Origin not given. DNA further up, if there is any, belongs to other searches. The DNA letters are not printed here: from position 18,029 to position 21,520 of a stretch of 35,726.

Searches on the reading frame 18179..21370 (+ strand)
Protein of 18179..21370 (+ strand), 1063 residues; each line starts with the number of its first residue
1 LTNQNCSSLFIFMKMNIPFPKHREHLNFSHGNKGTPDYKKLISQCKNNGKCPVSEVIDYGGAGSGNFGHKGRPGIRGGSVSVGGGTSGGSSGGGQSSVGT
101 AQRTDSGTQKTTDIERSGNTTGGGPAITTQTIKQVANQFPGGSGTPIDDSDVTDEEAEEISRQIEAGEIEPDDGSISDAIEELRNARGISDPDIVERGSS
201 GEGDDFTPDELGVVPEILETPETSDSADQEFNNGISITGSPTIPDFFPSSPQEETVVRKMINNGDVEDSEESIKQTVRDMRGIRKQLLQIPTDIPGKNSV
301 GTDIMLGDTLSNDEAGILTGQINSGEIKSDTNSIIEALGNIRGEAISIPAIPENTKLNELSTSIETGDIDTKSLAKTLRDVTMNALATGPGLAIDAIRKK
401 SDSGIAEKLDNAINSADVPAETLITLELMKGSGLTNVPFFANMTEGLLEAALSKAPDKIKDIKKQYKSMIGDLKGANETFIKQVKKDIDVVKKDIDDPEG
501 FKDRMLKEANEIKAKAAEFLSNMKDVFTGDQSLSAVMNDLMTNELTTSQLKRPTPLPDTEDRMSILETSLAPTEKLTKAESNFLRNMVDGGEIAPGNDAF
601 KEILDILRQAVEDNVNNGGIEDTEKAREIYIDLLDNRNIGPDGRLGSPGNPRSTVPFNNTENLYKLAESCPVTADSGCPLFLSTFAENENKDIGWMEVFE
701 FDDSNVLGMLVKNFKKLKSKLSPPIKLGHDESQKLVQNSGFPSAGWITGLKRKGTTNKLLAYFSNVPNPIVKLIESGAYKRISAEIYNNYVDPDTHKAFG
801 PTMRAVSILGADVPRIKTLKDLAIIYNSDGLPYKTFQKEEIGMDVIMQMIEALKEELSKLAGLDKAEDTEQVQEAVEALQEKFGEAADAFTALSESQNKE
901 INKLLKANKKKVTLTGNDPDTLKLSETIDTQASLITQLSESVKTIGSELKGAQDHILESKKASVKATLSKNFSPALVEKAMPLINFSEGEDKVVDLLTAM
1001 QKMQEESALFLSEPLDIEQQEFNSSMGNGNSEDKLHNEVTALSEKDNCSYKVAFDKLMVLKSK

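Call 37: search_protein_families(library=phrogs, proteins=[window:18179-21370:+], max_evalue=0.001)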
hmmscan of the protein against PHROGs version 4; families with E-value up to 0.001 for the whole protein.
window:18179-21370:+ (1063 aa): 2 families
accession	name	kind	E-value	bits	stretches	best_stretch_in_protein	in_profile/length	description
phrog_976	-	head and packaging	4.5e-22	79.9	1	707-1058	57-393/415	head maturation protease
phrog_3894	-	head and packaging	2.4e-13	51.2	1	723-834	49-156/458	head maturation protease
